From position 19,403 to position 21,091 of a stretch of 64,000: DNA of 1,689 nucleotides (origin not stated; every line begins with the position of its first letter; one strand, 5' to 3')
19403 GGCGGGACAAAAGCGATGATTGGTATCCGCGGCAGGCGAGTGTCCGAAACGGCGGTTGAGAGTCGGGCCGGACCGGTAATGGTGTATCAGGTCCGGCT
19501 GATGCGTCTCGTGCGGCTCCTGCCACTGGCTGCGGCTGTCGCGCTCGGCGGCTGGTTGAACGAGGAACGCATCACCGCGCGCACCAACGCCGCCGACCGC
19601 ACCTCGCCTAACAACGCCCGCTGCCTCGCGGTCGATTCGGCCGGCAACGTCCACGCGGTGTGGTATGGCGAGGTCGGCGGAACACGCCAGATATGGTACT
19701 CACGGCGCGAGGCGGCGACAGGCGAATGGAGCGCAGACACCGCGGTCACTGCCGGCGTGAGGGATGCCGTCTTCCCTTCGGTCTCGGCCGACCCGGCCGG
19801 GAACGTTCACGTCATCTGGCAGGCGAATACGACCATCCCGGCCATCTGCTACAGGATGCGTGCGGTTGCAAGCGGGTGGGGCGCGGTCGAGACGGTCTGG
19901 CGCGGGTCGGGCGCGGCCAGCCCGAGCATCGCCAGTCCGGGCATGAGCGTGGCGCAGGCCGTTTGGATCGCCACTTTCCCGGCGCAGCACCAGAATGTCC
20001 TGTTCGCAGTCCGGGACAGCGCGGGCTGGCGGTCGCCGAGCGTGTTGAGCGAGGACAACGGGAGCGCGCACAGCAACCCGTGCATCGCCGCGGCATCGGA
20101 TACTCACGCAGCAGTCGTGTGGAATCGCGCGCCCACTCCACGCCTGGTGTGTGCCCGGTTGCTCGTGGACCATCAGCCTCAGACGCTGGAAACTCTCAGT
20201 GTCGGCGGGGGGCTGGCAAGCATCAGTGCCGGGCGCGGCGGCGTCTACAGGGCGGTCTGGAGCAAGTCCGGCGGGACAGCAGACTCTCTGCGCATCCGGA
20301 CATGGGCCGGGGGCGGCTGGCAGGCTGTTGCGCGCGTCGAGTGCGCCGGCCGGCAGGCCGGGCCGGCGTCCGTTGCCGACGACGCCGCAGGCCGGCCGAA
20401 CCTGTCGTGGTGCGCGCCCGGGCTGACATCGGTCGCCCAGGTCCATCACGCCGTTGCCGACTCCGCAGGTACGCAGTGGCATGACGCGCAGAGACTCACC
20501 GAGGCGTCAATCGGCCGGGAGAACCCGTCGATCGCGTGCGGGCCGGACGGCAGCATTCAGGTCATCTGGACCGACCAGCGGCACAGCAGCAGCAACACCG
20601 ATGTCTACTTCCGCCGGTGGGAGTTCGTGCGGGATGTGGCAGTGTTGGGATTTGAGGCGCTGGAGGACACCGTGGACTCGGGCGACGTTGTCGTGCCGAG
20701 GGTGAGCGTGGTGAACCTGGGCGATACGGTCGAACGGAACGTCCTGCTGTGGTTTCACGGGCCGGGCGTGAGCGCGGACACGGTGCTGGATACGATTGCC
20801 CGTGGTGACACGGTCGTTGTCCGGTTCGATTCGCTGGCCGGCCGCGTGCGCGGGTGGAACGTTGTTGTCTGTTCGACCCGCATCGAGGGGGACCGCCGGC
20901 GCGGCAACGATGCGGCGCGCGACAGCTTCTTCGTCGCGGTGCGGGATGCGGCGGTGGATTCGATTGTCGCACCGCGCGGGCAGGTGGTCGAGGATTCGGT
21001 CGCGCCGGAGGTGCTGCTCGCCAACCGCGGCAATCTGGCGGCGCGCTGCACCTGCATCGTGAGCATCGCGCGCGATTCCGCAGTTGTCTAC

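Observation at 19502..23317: A 1272-aa mosaic protein that combines a sialidase-like β-propeller, six CARDB modules and a Kelch-like β-propeller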

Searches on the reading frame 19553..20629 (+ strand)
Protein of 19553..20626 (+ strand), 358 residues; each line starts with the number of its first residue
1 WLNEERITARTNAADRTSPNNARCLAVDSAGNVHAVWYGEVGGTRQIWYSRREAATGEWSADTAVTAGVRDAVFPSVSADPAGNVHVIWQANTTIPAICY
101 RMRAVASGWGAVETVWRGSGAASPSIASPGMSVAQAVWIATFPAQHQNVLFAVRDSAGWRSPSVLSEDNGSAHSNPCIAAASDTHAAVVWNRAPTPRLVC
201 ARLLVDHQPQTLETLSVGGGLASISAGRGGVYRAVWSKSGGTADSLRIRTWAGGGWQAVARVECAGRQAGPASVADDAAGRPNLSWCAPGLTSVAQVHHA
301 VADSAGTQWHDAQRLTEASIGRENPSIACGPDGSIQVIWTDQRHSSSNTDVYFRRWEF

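Call 18: find_homologous_proteins(query=window:19553-20626:+, max_evalue=0.001)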
Query window:19553-20626:+ (358 aa): 3 proteins with E <= 0.001 among 8000 candidates.
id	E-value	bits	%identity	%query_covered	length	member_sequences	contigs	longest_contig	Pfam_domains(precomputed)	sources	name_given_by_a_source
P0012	3.3e-24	104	23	92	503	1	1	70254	PF23044.2,PF01833.31,PF15892.12,PF02012.27,PF13088.13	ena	-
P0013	5.3e-13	67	27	78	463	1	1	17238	-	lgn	-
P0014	2.7e-11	62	27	53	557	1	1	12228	-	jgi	jgi:hypothetical protein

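Call 30: predict_structure(alignment_id=A1)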
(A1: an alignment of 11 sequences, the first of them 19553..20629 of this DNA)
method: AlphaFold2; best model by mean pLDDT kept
length: 359 residues; sequences in the alignment: 11
mean_pLDDT: 86.0   pTM: 0.90
mean pLDDT of the five models: 86.0, 85.6, 85.5, 85.0, 84.5
residues with pLDDT >= 90: 184; 70-90: 136; 50-70: 38; < 50: 1
segments of 3 or more residues with pLDDT < 50: none
pLDDT, mean of each block of 10 residues (from residue 1): 84 72 85 93 86 94 79 93 95 91 93 93 92 93 83 96 82 88 94 81 95 84 84 82 73 90 75 86 85 80 79 76 85 92 80 85
secondary structure, 60 per line:
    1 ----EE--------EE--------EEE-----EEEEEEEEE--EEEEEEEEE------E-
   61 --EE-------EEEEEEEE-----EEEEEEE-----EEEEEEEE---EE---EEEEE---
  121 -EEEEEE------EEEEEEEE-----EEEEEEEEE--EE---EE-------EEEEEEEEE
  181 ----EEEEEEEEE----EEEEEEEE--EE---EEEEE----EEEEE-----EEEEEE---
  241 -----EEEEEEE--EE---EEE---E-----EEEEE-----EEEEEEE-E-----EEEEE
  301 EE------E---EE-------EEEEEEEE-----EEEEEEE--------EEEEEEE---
elements in order: E25-27 E33-41 E44-52 E72-79 E85-91 E97-104 E113-117 E122-127 E134-141 E147-155 E172-180 E185-193 E198-205 E213-217 E222-226 E232-237 E246-252 E260-262 E272-276 E282-288 E296-302 E322-329 E335-341 E350-356
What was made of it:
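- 19553..20626 (+): Seven-bladed beta-propeller 'head' (aa 18-375), a degenerate BNR/Asp-box-type propeller. Blades are about 50 aa with '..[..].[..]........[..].' followed by a decayed Asp-box ('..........'). AF2 pLDDT 86, pTM 0.90 (call 30).
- Head: the AF2 model is confident (call 30).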

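Call 34: fold_search(model_id=the predicted structure, library=pdb)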
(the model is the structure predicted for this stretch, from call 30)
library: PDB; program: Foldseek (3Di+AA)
matches with E <= 10: 1053; with E <= 0.001: 495
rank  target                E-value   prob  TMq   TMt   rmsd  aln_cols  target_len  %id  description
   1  6fhx_A                3.0e-10  1.00  0.66  0.69   6.1       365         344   16  Photorhabdus asymbiotica lectin (PHL) in complex with synthetic C-fucoside (released 2019-01-30)
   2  5mxf                  6.1e-10  1.00  0.67  0.69   6.0       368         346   16  Photorhabdus asymbiotica lectin (PHL) in complex with alpha-methyl fucoside (released 2017-08-09)
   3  6rgg_B                6.4e-10  1.00  0.66  0.70   4.3       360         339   18  Photorhabdus laumondii lectin PLL2 in complex with O-methylated PGL-1-derived disaccharide (released 2020-07-01)
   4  7esl                  8.9e-10  1.00  0.73  0.64   5.1       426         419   13  Crystal structure of a L-rhamnose-alpha-1,4-D-glucuronate lyase from Fusarium oxysporum 12S, N247A N-glycan free form (released 2021-08-04)
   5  7esn_A                9.3e-10  1.00  0.71  0.60   5.4       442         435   12  Crystal structure of a L-rhamnose-alpha-1,4-D-glucuronate lyase from Fusarium oxysporum 12S, H105F Rha-GlcA complex (released 2021-08-04)
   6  6flu_A                9.3e-10  1.00  0.65  0.67   6.2       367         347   17  Photorhabdus asymbiotica lectin (PHL) in complex with synthetic C-fucoside (released 2019-02-06)
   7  6rgr                  9.8e-10  1.00  0.65  0.68   6.0       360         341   17  Photorhabdus asymbiotica lectin PHL in complex with L-rhamnose (released 2020-07-01)
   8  7esk_A                1.1e-09  1.00  0.72  0.63   5.2       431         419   13  Crystal structure of a L-rhamnose-alpha-1,4-D-glucuronate lyase from Fusarium oxysporum 12S, Ligand free form (released 2021-08-04)
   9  6rg2_B                1.2e-09  1.00  0.68  0.71   4.4       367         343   16  Photorhabdus laumondii lectin PLL2 in complex with 3-O-methyl-D-glucose (released 2020-07-01)
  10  5mxe                  1.5e-09  1.00  0.66  0.68   5.8       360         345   17  Photorhabdus asymbiotica lectin (PHL) in free form (released 2017-08-09)
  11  6fhy_A                2.0e-09  1.00  0.64  0.67   6.1       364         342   16  Photorhabdus asymbiotica lectin (PHL) in complex with synthetic C-fucoside (released 2019-01-30)
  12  6rg2_A                2.0e-09  1.00  0.65  0.68   4.8       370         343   16  Photorhabdus laumondii lectin PLL2 in complex with 3-O-methyl-D-glucose (released 2020-07-01)
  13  6rfz                  2.2e-09  1.00  0.67  0.70   4.3       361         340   18  Photorhabdus laumondii lectin PLL2 in complex with D-glucose (released 2020-07-01)
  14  5mxg_A                2.3e-09  1.00  0.66  0.69   5.8       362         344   17  Photorhabdus asymbiotica lectin (PHL) in complex with blood group H trisaccharide (released 2017-08-09)
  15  2w38                  2.4e-09  1.00  0.50  0.42  10.3       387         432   13  Crystal structure of the pseudaminidase from Pseudomonas aeruginosa (released 2008-12-23)
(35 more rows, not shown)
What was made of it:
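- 19553..20626 (+): Foldseek best matches are seven-bladed PLL/PHL lectins, PL42 and GH145 (TM 0.65-0.73), with sialidases at about 0.5 (call 34).
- On Sialidase / GH33 (BNR_2, Asp-box): The seven-bladed model is best matched by seven-bladed structures, with sialidases at TM about 0.5 (calls 30, 34).
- On PLL/PHL seven-bladed lectins: Foldseek E 3e-10, TM 0.65-0.75 (call 34).
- Closest known: Photorhabdus PLL/PHL family of seven-bladed beta-propeller lectins. Same: Seven-bladed propeller of about 350 aa with Trp-rich blades of about 50 aa. These are the best Foldseek matches to the head (E 3e-10, TM 0.65-0.75; call 34).
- Seven-bladed GH145 and PL42 enzymes match almost as well (call 34). Foldseek also returns the PL42 rhamnose-glucuronate lyase 7esl (TM 0.73) and GH145 BT3686 (call 34). 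Sialidases are six-bladed and fit poorly (TM about 0.5, rmsd about 11 A, call 34).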

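Call 47: search_solved_structures(query=A1, max_evalue=1, show_alignments=2)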
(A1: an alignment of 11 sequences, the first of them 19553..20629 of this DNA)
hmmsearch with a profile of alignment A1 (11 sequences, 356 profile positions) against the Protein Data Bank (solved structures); distinct sequences matched with E-value up to 1: 20.
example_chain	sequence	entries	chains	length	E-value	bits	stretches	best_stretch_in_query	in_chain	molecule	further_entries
2w38_A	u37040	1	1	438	0.00018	23.9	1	93-224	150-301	SIALIDASE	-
3h6j_A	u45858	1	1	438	0.00024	23.5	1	93-214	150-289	Neuraminidase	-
8feb_A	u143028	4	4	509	0.0042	19.4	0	139-189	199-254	Sialidase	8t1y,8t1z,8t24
8gn6_C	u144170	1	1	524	0.0042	19.4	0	139-182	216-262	Sialidase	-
8gn6_A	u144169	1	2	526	0.0043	19.4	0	139-182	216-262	Sialidase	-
8t26_A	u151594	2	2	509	0.0082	18.5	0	142-181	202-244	Sialidase, putative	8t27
7esl_A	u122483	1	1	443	0.058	15.7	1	240-310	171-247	L-rhamnose-alpha-1,4-D-glucuronate lyase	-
7esk_A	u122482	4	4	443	0.073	15.4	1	240-310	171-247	L-Rhamnose-alpha-1,4-D-glucuronate lyase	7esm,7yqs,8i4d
7esn_A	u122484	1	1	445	0.08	15.2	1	240-310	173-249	L-Rhamnose-alpha-1,4-D-glucuronate lyase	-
6gxs_A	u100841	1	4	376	0.096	15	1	42-310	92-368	CV39L lectin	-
5lkn_A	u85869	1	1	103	0.13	14.5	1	31-93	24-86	Neural cell adhesion molecule 1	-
6wty_B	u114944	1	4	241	0.23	13.7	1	33-76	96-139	253245 Fab heavy chain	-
2vkw_A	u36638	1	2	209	0.27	13.5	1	31-104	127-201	NEURAL CELL ADHESION MOLECULE 1,140 KDA ISOFORM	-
7mhu_A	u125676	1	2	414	0.47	12.7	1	272-322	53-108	Exo-alpha-sialidase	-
4xma_A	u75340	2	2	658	0.74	12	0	94-167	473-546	Sialidase B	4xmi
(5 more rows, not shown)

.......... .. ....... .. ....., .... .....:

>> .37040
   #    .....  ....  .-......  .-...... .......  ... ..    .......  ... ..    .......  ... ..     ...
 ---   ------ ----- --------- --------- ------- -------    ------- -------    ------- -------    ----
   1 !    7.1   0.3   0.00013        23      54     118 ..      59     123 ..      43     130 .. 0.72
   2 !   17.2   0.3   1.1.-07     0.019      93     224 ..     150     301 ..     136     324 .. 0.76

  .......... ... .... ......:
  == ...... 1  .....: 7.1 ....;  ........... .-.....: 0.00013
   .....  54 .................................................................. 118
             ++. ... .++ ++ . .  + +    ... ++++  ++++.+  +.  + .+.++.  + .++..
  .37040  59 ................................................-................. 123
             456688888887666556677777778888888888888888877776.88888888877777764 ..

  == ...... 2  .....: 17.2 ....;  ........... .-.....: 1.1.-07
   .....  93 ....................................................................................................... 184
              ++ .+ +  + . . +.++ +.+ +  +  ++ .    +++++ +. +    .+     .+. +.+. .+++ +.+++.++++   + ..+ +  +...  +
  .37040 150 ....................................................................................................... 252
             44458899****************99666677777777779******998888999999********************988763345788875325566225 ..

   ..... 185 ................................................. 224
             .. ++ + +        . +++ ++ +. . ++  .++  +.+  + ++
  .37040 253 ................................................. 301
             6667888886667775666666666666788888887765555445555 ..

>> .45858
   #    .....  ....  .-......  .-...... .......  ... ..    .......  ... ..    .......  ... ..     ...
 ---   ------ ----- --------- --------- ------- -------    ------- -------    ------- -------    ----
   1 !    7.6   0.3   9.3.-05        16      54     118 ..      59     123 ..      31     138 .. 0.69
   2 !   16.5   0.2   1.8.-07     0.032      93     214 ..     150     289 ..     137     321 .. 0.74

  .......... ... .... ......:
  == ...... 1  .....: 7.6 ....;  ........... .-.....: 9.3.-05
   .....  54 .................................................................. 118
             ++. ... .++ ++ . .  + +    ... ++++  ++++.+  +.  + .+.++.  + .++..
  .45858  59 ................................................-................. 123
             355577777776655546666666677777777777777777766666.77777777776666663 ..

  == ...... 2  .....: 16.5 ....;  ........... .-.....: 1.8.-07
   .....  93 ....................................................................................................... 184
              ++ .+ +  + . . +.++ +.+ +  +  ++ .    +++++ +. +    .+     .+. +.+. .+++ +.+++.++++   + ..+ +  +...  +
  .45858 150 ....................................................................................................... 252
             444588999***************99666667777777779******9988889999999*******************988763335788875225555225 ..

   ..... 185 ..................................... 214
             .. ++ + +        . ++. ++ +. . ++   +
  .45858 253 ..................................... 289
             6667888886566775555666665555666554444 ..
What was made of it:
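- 19553..20626 (+): Profile against PDB: pseudaminidase 1.8e-4 (call 47).
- The family profile reaches sialidases and a pseudaminidase at E 1.8e-4 to 8e-3 (call 47).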

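Call 68: search_protein_representatives(alignment_id=A4)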
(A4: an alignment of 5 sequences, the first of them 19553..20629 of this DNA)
Query: 5 sequences, 358 profile positions. Proteins with E-value up to 0.001 (for the whole library): 24661; up to 1e-10: 7733; up to 1e-30: 365. The best 150 are listed.
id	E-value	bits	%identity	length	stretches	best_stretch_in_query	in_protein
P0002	2.4e-172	589.7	-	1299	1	1-358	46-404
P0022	1.4e-120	419.4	-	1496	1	1-356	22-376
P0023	2.4e-111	389.1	-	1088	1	1-358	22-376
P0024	7.4e-103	361.1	-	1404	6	1-355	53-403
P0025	3.0e-99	349.3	-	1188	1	1-358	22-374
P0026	3.9e-98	345.6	-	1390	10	24-192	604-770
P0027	3.0e-96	339.4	-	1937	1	1-356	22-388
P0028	3.5e-95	335.9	-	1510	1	1-358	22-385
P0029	3.1e-88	313.0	-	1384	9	20-191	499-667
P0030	4.5e-88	312.5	-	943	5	1-356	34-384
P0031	2.5e-81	290.3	-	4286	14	15-192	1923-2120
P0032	7.8e-81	288.7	-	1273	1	1-355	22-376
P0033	1.4e-80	287.9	-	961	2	1-352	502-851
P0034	7.4e-80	285.5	-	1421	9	1-356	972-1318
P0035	5.4e-79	282.6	-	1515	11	24-141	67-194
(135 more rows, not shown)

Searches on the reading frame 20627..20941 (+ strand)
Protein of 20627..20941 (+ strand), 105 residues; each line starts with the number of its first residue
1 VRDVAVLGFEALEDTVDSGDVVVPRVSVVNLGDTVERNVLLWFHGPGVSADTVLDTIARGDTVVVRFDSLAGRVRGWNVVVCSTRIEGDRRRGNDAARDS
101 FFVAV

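Call 78: search_solved_structures(query=A5, max_evalue=1)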
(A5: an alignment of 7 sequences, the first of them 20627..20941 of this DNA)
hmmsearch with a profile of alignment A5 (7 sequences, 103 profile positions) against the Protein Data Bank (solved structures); distinct sequences matched with E-value up to 1: 1.
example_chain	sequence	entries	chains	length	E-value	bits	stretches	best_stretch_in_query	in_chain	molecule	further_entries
8wae_A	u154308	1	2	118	0.66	13.3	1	8-84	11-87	Beta-agarase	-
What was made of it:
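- On CARDB (PF07705): The unit profile finds no solved homolog (best E 0.66, call 78).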

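Call 79: search_protein_families(library=pfam, alignment_id=A5, max_evalue=0.1)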
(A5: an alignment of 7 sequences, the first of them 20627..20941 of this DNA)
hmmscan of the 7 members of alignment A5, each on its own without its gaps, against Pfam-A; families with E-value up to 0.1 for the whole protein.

A. member 1, window:20627-20941:+ (105 aa): 0 families

B. families by the number of members that match (of 7 scanned): 3 families
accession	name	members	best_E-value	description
PF07705.17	CARDB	2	0.0042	CARDB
PF16353.11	LacZ_4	1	0.0004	Beta-galactosidase, domain 4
PF06029.17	AlkA_N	1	0.016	AlkA N-terminal domain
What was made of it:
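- On CARDB (PF07705): This is marginal: only 2 of 7 single units reach E 0.1 or better (call 79).
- The CARDB assignment is marginal: only 2 of 7 units hit Pfam CARDB individually (call 79).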
